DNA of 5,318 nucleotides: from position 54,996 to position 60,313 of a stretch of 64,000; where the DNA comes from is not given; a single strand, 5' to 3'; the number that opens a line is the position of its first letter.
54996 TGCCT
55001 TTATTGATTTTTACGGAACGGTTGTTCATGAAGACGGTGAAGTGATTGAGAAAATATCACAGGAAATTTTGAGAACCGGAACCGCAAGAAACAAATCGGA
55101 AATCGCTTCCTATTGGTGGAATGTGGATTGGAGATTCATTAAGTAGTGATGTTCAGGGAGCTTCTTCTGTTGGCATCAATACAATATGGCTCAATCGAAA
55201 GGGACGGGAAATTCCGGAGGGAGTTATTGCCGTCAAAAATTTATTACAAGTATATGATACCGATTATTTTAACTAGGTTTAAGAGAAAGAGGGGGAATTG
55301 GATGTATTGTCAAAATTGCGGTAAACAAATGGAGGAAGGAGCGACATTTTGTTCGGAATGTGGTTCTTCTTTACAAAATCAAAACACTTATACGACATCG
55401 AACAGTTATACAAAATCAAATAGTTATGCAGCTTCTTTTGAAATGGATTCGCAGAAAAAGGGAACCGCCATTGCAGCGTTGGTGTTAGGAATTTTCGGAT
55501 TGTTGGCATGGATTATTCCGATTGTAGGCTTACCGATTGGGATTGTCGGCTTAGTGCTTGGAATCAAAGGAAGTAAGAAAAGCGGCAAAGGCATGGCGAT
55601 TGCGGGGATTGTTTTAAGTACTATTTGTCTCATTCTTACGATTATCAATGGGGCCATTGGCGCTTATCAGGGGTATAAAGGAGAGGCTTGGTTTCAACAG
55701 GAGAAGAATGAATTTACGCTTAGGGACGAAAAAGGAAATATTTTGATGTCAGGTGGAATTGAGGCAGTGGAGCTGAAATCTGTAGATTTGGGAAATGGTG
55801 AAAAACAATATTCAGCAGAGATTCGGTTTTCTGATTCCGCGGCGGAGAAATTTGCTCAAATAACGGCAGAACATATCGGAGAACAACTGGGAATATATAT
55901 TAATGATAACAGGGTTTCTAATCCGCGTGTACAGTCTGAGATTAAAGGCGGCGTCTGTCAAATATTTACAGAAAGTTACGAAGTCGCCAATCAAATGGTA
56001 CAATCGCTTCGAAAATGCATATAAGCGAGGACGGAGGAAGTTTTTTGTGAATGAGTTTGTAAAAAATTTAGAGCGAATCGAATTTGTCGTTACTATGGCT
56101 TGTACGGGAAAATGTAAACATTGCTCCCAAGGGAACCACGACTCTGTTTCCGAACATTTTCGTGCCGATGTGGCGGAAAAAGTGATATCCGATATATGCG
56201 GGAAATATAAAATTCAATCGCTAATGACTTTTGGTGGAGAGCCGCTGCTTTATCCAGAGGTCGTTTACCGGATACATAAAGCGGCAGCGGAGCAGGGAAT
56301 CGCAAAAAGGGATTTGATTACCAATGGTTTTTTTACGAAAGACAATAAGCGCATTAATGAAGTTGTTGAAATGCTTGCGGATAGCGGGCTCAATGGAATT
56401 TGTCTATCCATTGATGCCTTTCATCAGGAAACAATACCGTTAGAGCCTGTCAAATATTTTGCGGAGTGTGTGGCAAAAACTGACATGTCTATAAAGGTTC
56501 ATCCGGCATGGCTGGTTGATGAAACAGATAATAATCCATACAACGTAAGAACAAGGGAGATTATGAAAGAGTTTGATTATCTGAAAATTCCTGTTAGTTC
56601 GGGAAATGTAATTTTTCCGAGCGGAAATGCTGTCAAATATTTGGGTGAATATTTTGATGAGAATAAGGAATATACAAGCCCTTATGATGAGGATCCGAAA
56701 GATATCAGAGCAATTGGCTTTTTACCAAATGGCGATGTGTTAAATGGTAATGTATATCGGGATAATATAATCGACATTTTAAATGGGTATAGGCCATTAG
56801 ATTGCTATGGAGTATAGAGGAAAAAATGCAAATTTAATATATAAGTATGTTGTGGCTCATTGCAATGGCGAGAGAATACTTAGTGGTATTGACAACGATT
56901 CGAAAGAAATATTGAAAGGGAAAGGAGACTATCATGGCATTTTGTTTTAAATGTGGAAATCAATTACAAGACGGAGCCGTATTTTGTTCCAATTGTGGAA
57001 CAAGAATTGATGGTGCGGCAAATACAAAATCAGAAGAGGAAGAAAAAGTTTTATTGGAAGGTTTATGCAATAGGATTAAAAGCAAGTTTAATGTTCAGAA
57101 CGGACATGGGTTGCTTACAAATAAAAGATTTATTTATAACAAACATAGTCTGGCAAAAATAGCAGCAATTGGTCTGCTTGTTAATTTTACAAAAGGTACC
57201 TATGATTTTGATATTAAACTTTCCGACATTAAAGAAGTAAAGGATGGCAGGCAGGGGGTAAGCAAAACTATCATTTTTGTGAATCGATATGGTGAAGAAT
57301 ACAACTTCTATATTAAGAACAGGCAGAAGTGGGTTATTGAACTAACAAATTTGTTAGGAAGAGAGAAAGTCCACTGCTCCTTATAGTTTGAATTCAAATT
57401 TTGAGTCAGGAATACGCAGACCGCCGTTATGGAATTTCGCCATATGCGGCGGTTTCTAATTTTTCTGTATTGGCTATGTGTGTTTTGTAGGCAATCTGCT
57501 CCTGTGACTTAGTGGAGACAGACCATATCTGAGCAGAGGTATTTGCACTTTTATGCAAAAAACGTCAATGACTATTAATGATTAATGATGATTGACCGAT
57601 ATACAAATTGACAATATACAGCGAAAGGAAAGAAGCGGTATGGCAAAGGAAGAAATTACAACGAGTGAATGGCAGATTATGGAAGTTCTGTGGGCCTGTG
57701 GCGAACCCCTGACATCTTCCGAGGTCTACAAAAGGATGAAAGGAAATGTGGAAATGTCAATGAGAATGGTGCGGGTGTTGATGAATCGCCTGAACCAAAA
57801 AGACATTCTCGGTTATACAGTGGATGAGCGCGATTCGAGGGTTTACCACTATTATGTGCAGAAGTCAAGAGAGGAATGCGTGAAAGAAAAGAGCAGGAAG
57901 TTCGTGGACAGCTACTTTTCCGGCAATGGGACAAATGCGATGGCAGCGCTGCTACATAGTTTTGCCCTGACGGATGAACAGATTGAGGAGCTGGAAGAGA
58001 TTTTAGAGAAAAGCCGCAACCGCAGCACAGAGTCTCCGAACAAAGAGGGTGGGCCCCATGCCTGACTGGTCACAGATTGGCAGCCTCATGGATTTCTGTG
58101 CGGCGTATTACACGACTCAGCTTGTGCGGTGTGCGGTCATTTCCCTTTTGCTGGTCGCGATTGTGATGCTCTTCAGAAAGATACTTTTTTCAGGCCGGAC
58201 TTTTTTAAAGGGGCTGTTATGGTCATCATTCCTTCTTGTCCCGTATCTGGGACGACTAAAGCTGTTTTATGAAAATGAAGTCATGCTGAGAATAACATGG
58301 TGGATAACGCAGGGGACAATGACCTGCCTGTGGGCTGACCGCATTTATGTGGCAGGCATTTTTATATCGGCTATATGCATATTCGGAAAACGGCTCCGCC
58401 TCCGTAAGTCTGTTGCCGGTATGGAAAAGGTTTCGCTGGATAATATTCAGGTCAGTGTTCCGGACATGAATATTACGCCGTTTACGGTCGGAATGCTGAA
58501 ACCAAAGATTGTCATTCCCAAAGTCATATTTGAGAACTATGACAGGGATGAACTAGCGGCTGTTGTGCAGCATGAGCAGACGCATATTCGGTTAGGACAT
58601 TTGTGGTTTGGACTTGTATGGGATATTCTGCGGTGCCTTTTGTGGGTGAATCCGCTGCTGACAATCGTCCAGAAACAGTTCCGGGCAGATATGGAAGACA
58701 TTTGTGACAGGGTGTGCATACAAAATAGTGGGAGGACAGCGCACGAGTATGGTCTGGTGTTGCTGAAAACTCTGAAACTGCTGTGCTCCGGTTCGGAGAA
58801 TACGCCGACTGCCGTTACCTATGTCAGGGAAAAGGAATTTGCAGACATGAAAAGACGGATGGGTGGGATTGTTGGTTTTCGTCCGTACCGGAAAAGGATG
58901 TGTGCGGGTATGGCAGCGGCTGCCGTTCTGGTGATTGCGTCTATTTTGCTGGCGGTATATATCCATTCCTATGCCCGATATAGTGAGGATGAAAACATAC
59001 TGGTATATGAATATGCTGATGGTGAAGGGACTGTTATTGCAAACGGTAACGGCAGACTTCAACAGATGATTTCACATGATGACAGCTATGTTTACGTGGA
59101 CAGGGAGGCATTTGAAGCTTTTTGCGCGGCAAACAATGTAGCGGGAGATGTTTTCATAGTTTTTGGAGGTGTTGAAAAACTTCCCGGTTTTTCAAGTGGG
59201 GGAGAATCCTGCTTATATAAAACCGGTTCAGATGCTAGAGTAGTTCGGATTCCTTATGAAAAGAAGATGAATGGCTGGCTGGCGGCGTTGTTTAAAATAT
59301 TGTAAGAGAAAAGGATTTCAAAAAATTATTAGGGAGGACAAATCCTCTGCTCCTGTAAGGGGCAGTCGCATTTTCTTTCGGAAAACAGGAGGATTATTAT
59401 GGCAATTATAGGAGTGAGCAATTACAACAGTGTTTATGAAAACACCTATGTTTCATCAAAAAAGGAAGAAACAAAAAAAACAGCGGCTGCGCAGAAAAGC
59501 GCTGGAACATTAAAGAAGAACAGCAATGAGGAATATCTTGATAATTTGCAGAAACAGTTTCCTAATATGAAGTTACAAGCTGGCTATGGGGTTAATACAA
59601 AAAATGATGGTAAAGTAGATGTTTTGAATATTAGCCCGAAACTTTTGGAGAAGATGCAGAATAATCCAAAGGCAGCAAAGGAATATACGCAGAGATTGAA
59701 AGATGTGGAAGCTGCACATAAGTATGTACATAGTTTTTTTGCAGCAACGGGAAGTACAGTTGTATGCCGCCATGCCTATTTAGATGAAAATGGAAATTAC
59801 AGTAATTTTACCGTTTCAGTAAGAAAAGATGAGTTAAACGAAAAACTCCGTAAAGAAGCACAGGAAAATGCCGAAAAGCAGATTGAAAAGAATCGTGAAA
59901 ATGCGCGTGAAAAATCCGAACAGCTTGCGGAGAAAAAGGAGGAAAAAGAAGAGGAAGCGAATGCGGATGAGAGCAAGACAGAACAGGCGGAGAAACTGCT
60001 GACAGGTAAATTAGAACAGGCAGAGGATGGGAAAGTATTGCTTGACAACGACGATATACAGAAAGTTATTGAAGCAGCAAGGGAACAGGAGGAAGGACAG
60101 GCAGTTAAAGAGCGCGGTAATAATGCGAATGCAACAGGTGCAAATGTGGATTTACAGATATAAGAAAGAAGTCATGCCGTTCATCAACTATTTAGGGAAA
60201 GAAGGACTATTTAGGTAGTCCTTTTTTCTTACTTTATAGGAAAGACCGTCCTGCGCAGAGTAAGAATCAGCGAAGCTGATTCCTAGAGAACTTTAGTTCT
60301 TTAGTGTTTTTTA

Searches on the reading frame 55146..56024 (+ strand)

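Call 36: search_protein_families(library=pfam, proteins=[window:55146-56024:+])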
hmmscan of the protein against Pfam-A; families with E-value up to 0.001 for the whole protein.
window:55146-56024:+ (292 aa): 6 families
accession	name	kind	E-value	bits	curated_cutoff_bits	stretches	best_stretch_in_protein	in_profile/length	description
PF13828.11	DUF4190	-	5.2e-12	45.8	35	1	108-167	2-61/62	Domain of unknown function (DUF4190)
PF22599.2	SecDF_P1_head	-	1.5e-10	41.4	27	1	215-289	33-108/114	SecDF, P1 head subdomain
PF13240.11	Zn_Ribbon_1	-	1.3e-08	34.8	25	1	54-76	1-23/23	zinc-ribbon domain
PF12773.13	DZR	-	7.5e-05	23.3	27.3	1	55-77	1-23/45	Double zinc ribbon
PF24463.1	DUF7577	-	0.00021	21.2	28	1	54-77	4-27/27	Domain of unknown function (DUF7577)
PF13248.11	Zn_ribbon_3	-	0.0003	20.6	27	1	54-74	4-24/26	zinc-ribbon domain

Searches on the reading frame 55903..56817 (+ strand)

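Call 36: search_protein_families(library=pfam, proteins=[window:55903-56817:+])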
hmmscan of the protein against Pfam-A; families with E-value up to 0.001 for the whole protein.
window:55903-56817:+ (304 aa): 2 families
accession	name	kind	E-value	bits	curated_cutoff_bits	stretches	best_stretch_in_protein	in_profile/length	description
PF04055.27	Radical_SAM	-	9.4e-14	52.4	29.5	1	62-177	2-116/166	Radical SAM superfamily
PF13353.11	Fer4_12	-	7.6e-07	29.9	22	1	65-156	13-104/137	4Fe-4S single cluster domain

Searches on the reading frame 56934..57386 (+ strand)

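Call 36: search_protein_families(library=pfam, proteins=[window:56934-57386:+])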
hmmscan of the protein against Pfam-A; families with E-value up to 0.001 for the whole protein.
window:56934-57386:+ (150 aa): 3 families
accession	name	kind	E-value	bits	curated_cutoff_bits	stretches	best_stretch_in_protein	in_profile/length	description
PF13240.11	Zn_Ribbon_1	-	6e-09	35.9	25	1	3-24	1-22/23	zinc-ribbon domain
PF13248.11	Zn_ribbon_3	-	1.2e-05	25.1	27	1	4-25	5-26/26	zinc-ribbon domain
PF12773.13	DZR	-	0.00012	22.6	27.3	1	4-26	1-23/45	Double zinc ribbon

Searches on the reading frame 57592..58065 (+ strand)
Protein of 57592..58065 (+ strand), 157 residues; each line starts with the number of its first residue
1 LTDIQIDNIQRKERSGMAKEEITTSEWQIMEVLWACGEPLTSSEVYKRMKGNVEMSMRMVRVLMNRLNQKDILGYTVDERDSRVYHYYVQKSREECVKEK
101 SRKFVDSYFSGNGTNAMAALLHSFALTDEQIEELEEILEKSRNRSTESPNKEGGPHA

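Call 36: search_protein_families(library=pfam, proteins=[window:57592-58065:+])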
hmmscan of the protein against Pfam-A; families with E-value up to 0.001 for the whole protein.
window:57592-58065:+ (157 aa): 3 families
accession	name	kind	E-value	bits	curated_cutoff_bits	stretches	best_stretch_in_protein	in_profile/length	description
PF03965.22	Penicillinase_R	-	8.9e-22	78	22.6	1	22-139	1-114/115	Penicillinase repressor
PF08100.18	Dimerisation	-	0.00038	20.7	25.6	1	24-85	25-81/93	O-methyltransferase dimerisation domain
PF22381.2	Staph_reg_Sar_Rot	-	0.0005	20.6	27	1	18-98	8-83/85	Transcriptional regulator SarA/Rot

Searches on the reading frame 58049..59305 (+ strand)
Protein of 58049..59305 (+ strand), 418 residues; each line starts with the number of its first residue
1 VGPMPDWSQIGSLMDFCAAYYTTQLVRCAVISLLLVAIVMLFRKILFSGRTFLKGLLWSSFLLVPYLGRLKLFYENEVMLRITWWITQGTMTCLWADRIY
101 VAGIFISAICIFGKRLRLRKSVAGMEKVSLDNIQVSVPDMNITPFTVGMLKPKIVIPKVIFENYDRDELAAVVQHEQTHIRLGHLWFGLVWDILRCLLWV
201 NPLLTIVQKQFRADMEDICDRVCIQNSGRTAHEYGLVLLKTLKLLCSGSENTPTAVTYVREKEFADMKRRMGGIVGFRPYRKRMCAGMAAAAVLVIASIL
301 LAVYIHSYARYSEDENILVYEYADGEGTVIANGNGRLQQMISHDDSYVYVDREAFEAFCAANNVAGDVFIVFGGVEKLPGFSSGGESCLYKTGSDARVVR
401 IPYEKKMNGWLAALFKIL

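Call 36: search_protein_families(library=pfam, proteins=[window:58049-59305:+])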
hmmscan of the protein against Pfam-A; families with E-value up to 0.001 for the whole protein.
window:58049-59305:+ (418 aa): 2 families
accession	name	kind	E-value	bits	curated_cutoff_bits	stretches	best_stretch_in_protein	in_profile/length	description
PF05569.17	Peptidase_M56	-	2.9e-27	96.1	31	1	111-270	123-292/296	BlaR1 peptidase M56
PF01435.24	Peptidase_M48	-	4.1e-06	27.2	20.3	1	133-202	27-99/186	Peptidase family M48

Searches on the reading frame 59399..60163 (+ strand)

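Call 49: search_protein_families(library=pfam, proteins=[window:59399-60163:+], max_evalue=0.00001)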
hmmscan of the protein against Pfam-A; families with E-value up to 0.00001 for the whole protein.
window:59399-60163:+ (254 aa): 1 family
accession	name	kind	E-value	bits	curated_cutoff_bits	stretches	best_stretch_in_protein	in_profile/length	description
PF19498.4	DUF6033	-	3.5e-10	40.5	25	1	43-253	7-204/205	Protein of unknown function (DUF6033)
